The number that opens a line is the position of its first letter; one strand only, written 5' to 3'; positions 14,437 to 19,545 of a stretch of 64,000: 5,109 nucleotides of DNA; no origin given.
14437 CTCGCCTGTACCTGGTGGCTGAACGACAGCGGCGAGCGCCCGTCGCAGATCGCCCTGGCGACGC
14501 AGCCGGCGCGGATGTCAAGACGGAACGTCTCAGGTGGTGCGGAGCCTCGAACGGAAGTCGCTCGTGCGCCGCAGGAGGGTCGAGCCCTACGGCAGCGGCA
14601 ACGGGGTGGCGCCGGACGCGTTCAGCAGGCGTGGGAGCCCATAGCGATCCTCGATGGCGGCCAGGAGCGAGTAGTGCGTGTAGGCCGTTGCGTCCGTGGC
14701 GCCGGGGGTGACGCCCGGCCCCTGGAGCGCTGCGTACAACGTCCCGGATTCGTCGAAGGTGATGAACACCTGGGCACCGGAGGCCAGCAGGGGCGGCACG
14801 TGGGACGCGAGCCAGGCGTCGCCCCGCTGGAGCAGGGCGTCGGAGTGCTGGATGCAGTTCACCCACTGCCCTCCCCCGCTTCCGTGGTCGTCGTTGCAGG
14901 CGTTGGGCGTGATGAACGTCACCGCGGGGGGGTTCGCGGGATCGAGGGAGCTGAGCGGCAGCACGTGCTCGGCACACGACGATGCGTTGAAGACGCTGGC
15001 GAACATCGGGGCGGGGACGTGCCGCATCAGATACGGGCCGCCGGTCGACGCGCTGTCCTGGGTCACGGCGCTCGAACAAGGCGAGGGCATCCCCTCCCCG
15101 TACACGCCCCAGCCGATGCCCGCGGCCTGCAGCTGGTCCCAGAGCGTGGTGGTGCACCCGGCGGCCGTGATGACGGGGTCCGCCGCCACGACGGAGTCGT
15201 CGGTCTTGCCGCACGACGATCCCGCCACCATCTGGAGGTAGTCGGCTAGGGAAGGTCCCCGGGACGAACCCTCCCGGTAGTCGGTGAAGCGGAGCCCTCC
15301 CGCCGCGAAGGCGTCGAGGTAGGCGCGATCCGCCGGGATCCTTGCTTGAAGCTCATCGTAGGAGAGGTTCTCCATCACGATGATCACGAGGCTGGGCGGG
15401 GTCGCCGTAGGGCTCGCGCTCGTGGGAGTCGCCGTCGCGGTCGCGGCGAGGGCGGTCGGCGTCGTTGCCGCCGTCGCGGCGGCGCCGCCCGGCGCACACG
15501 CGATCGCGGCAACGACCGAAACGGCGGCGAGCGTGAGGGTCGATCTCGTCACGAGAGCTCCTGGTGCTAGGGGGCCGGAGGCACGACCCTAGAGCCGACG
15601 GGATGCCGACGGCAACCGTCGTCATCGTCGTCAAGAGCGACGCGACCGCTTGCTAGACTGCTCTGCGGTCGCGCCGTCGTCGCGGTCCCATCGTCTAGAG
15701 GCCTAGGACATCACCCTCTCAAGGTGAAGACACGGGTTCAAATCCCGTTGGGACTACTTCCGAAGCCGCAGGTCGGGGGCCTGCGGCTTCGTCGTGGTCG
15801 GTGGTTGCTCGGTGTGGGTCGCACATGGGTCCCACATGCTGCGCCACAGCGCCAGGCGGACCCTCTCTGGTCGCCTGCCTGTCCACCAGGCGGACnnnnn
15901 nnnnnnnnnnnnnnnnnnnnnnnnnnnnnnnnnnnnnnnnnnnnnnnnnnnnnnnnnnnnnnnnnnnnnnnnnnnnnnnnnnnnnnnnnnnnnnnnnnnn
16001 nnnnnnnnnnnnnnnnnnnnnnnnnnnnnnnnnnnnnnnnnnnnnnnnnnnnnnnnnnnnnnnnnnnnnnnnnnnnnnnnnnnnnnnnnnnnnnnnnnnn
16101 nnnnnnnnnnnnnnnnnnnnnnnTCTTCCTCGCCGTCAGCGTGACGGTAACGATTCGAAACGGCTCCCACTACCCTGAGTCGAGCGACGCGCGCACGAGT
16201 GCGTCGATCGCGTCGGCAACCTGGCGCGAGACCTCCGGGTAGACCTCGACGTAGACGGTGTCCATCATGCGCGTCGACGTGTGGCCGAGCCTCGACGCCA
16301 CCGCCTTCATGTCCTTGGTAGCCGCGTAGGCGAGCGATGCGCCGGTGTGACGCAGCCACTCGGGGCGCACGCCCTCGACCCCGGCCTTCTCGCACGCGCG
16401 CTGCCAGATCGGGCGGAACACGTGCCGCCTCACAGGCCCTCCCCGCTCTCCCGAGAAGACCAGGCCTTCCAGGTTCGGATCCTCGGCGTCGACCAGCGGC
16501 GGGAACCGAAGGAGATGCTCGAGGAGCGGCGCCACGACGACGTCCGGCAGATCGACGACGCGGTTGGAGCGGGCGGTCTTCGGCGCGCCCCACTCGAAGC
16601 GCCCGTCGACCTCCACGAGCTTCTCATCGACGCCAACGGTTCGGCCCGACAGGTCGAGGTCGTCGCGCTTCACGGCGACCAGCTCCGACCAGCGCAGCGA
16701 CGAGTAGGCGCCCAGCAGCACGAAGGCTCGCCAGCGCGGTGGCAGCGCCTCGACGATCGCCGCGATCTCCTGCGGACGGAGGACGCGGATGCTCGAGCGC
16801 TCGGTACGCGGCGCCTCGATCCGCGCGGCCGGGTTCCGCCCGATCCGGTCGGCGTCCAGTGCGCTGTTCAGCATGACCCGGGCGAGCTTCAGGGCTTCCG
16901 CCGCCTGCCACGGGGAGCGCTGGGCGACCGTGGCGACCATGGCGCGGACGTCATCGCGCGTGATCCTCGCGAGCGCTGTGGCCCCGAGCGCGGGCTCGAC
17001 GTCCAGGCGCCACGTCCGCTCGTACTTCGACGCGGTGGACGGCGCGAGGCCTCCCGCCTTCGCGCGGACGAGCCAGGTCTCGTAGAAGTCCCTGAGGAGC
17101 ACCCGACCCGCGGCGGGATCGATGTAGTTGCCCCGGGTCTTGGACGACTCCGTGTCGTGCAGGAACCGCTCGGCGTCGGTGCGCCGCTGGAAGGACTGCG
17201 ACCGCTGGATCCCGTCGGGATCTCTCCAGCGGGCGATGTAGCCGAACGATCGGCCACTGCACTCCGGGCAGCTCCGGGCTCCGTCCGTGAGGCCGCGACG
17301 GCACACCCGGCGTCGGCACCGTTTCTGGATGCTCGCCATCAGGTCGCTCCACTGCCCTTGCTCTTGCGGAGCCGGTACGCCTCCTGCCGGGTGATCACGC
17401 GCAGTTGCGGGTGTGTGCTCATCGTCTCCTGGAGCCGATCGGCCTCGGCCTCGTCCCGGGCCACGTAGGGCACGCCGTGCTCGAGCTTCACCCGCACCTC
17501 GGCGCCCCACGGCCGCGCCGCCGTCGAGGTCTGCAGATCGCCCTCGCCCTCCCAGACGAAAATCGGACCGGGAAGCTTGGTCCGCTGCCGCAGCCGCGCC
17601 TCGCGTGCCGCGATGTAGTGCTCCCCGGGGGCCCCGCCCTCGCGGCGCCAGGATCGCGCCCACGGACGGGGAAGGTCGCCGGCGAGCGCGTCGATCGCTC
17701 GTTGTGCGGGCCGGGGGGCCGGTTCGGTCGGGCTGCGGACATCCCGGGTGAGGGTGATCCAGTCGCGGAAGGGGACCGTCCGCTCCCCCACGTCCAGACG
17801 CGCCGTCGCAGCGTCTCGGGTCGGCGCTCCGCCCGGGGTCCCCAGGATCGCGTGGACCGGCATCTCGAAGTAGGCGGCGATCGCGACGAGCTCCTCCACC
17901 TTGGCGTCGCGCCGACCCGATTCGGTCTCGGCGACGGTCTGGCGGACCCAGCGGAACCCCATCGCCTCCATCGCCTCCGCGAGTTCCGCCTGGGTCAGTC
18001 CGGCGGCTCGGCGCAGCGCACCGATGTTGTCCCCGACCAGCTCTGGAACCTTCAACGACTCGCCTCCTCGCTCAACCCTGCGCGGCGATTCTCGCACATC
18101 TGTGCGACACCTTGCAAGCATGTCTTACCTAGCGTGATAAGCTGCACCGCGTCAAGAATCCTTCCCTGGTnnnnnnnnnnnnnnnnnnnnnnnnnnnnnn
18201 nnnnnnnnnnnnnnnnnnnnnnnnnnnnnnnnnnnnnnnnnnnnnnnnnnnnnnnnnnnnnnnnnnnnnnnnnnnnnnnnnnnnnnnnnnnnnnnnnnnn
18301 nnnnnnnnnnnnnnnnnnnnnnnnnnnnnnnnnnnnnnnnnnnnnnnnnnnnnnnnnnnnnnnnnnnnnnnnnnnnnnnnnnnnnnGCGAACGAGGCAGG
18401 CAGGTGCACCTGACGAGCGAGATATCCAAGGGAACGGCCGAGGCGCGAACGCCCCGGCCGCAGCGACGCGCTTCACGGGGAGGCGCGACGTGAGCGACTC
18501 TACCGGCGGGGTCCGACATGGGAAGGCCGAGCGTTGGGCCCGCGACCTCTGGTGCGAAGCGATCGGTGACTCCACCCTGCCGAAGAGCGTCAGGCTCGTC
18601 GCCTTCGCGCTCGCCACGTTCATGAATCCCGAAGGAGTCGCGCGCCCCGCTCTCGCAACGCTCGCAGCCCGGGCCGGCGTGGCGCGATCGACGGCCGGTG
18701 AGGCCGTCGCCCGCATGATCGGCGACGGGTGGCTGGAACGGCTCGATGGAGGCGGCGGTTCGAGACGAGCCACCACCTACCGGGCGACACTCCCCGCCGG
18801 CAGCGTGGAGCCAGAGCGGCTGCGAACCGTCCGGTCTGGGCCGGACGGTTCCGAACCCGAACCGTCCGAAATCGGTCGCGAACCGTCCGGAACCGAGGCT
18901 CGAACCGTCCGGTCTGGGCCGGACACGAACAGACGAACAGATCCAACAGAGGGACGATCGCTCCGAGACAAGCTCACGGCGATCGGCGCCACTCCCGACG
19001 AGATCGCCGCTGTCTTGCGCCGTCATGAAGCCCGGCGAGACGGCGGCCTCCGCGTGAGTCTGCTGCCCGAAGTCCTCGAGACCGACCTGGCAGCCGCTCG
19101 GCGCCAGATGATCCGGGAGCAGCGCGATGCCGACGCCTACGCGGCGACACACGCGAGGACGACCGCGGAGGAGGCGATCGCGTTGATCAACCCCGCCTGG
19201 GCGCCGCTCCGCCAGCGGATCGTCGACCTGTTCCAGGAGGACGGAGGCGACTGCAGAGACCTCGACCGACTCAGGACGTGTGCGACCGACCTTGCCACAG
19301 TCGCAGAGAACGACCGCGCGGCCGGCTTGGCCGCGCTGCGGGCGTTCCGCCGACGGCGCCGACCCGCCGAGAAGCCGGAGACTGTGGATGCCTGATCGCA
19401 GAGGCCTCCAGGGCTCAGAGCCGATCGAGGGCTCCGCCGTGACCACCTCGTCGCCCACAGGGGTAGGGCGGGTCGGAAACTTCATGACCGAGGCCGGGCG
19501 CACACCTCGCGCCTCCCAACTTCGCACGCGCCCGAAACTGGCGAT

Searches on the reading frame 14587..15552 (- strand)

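Call 44: search_protein_families(library=pfam, proteins=[window:14587-15552:-], max_evalue=0.01)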
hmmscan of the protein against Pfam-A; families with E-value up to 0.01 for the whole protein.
window:14587-15552:- (321 aa): 1 family
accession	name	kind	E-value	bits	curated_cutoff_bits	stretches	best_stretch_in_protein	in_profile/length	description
PF04185.19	Phosphoesterase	-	1e-16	61.5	23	1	96-273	126-294/356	Phosphoesterase family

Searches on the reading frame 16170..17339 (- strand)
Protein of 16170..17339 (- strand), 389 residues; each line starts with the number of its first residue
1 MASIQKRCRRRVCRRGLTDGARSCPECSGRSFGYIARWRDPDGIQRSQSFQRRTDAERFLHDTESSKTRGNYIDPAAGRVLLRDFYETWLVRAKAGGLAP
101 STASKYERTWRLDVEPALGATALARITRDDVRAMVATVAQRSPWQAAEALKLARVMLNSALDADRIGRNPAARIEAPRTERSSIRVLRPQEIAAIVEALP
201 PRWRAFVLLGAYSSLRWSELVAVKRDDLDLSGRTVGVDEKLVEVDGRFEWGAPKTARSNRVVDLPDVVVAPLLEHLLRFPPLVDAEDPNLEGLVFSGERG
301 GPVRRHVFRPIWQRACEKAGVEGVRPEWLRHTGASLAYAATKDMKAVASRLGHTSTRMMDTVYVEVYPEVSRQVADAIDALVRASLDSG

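Call 44: search_protein_families(library=pfam, proteins=[window:16170-17339:-], max_evalue=0.01)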
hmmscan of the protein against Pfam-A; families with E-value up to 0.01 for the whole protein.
window:16170-17339:- (389 aa): 3 families
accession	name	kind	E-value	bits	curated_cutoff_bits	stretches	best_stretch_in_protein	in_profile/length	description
PF00589.27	Phage_integrase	-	6.1e-14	52.6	27.1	1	186-367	2-169/172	Phage integrase family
PF22022.2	Phage_int_M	-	1.8e-07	31.8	27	1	87-175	6-94/96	Phage integrase central domain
PF14659.12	Phage_int_SAM_3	-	1.5e-05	25.6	22.6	1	82-134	2-53/58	Phage integrase, N-terminal SAM-like domain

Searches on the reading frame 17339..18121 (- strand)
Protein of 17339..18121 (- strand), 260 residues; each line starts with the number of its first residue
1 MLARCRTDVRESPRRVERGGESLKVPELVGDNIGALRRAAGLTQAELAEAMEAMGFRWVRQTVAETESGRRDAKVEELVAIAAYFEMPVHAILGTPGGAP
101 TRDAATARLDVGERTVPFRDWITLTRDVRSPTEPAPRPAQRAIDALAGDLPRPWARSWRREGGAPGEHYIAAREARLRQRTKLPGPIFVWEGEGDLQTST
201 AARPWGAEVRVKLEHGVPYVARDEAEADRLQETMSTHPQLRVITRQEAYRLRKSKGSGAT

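Call 44: search_protein_families(library=pfam, proteins=[window:17339-18121:-], max_evalue=0.01)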
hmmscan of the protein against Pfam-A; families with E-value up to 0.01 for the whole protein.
window:17339-18121:- (260 aa): 2 families
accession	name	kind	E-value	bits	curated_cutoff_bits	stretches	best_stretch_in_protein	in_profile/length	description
PF13560.12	HTH_31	-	1.4e-06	29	27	1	33-88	6-57/64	Helix-turn-helix domain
PF01381.28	HTH_3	-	9e-06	26.1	23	1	35-87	3-50/55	Helix-turn-helix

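Call 78: search_protein_families(library=padloc, proteins=[window:17339-18121:-], max_evalue=0.01)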
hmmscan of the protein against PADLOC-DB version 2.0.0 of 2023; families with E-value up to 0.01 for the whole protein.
window:17339-18121:- (260 aa): 3 families
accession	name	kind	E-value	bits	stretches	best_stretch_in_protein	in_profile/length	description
PDLC02926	HTH_VI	-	0.00018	19.7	1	30-92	3-60/92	-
PDLC03952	RmrA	-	0.0025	14.7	1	27-90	21-79/395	-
PDLC03953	RmrA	-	0.0036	14.6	1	29-90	6-62/373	-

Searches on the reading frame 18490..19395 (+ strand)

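Call 44: search_protein_families(library=pfam, proteins=[window:18490-19395:+], max_evalue=0.01)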
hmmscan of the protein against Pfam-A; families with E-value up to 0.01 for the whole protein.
window:18490-19395:+ (301 aa): 4 families
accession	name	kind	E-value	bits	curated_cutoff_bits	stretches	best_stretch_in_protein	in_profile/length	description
PF00392.27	GntR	-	0.0013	18.8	27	1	53-89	25-61/64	Bacterial regulatory proteins, gntR family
PF12802.13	MarR_2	-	0.0065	17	27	0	56-92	24-60/61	MarR family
PF09339.16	HTH_IclR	-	0.0095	16.1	22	0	54-84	20-50/52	IclR helix-turn-helix domain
PF01047.28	MarR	-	0.0097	16.2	24.6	0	56-85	21-50/59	MarR family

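Call 78: search_protein_families(library=padloc, proteins=[window:18490-19395:+], max_evalue=0.01)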
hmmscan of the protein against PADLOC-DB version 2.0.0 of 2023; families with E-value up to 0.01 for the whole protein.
window:18490-19395:+ (301 aa): 0 families
